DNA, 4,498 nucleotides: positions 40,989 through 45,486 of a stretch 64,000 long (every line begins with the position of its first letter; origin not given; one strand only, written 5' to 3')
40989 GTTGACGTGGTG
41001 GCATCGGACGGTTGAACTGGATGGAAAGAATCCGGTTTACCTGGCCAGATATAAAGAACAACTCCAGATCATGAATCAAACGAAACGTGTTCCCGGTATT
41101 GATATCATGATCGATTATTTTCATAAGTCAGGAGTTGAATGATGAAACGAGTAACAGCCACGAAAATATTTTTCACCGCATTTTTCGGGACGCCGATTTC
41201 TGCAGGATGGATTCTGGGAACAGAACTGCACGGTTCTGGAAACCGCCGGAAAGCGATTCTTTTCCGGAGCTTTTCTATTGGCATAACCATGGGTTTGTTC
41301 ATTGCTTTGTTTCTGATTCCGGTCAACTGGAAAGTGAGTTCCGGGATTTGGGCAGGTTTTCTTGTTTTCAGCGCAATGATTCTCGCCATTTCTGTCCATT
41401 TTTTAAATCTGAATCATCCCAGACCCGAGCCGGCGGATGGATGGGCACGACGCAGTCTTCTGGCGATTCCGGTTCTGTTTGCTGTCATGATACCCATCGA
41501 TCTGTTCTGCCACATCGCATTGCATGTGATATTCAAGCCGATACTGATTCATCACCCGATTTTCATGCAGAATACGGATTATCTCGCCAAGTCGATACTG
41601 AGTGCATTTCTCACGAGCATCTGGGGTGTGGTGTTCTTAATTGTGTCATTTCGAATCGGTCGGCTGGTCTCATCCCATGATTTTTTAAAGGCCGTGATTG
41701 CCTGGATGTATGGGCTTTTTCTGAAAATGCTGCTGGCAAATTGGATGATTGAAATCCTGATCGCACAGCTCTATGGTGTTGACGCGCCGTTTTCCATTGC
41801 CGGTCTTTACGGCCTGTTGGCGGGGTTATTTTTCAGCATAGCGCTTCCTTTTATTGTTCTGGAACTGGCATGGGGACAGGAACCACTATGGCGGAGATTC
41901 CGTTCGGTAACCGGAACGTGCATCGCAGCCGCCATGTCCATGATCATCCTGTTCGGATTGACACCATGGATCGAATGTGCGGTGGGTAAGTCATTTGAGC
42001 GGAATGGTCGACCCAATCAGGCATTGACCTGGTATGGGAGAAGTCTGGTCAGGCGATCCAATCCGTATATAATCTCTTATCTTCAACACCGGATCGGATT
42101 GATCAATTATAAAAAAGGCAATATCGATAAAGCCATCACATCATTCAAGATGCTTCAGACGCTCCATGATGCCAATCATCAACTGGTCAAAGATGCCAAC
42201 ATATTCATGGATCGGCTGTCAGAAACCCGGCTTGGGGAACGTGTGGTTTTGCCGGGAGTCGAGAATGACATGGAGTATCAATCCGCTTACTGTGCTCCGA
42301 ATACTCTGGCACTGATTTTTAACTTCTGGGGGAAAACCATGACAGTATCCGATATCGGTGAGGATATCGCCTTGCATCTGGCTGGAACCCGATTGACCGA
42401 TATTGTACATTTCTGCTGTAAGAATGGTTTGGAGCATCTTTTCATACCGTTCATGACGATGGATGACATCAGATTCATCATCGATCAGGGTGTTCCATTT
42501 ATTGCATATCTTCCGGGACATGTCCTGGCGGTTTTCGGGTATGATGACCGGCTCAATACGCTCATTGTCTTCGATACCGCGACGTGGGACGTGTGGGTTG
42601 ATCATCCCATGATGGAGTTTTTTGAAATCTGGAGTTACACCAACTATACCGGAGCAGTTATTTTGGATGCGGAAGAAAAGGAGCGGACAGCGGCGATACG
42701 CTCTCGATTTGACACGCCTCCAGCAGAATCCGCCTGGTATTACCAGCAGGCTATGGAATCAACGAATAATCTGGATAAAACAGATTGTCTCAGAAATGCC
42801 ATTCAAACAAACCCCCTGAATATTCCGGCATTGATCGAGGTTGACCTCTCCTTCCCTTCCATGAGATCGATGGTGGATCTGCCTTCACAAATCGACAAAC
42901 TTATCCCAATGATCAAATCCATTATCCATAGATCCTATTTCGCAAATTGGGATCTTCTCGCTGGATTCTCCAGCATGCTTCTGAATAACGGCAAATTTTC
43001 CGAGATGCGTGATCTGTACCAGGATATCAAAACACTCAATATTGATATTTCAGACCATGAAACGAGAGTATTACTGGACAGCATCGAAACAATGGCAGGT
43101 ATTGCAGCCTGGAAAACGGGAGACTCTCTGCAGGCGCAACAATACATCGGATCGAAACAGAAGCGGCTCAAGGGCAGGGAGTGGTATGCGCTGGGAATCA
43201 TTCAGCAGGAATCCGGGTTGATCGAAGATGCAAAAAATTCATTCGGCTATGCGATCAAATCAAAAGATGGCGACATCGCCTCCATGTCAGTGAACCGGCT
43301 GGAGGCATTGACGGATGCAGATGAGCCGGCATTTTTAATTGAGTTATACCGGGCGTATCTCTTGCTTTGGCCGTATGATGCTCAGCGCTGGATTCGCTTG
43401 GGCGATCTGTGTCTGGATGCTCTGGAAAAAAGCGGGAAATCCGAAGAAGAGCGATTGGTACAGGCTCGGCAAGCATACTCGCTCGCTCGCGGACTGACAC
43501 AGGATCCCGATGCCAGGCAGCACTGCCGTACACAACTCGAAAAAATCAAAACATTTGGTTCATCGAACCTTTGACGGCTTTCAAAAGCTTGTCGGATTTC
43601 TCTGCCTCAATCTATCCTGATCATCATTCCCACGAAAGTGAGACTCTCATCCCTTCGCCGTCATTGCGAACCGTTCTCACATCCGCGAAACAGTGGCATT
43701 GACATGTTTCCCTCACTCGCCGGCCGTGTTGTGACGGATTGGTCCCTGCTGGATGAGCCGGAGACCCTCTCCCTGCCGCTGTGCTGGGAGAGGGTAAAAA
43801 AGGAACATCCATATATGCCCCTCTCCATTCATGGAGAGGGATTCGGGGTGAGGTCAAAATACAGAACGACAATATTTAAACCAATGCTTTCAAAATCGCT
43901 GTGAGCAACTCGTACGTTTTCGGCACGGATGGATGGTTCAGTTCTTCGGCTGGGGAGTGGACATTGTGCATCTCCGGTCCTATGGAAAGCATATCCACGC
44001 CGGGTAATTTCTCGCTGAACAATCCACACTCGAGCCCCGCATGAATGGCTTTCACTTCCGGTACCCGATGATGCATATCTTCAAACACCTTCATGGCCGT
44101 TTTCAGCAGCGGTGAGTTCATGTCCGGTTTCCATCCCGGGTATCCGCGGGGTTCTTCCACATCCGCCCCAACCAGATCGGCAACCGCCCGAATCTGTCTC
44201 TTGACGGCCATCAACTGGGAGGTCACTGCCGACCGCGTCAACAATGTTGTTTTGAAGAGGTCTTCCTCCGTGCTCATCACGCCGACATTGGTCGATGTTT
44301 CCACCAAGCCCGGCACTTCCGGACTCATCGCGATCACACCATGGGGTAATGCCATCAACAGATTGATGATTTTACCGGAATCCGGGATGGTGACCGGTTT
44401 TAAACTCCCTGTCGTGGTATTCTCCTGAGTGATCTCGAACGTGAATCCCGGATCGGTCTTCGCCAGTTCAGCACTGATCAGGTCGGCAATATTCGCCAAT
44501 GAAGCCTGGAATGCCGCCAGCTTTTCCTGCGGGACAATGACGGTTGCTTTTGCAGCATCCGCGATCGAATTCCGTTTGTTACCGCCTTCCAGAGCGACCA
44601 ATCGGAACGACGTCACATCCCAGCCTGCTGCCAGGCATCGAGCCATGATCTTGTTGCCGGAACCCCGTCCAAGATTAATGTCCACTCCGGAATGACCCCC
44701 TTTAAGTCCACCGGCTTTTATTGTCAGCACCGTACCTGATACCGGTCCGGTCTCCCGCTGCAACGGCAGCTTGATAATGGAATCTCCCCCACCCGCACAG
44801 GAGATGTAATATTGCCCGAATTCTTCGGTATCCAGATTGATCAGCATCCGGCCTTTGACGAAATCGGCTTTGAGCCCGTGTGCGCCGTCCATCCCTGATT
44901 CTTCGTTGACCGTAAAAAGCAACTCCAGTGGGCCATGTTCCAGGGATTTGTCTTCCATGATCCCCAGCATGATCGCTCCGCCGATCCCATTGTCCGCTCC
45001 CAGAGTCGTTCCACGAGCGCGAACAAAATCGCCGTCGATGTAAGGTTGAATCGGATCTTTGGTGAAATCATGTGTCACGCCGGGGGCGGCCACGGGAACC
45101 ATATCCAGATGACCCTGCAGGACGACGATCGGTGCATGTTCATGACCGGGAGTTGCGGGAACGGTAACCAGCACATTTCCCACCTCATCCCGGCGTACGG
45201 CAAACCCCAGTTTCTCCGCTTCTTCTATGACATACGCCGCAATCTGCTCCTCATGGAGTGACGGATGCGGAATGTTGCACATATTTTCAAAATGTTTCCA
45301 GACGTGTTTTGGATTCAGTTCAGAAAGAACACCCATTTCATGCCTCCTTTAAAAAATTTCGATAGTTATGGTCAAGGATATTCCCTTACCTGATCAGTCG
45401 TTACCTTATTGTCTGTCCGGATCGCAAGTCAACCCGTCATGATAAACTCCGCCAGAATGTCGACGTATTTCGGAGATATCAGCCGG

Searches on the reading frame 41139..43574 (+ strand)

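Call 42: search_protein_families(library=pfam, proteins=[window:41139-43574:+], max_evalue=0.00001)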
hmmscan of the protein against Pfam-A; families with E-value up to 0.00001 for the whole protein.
window:41139-43574:+ (811 aa): 1 family
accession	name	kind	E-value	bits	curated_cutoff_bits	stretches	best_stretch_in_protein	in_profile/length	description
PF07719.23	TPR_2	-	3.9e-06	27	27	0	315-337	3-25/34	Tetratricopeptide repeat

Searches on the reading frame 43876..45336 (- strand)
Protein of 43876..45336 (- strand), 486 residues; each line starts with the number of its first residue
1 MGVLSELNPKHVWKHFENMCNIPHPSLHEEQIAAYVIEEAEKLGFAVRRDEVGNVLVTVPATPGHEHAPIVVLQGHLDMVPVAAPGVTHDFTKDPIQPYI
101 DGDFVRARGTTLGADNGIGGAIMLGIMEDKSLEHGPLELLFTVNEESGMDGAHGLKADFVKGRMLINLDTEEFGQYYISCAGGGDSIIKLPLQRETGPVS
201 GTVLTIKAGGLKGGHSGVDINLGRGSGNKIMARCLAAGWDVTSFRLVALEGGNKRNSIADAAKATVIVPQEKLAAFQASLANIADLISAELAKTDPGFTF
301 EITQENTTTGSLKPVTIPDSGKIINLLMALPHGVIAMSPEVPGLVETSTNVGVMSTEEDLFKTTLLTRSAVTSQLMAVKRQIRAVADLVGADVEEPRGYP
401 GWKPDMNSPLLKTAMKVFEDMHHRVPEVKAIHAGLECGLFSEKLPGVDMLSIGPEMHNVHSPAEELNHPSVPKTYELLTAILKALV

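Call 44: search_protein_families(library=pfam, proteins=[window:43876-45336:-], max_evalue=0.00001)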
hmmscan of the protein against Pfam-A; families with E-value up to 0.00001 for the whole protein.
window:43876-45336:- (486 aa): 2 families
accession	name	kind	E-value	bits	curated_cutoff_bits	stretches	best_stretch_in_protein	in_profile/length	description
PF01546.33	Peptidase_M20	-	1.9e-16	61.1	24.6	1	73-483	2-205/206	Peptidase family M20/M25/M40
PF07687.19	M20_dimer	-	8.8e-07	29.3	21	1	210-294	5-106/107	Peptidase dimerisation domain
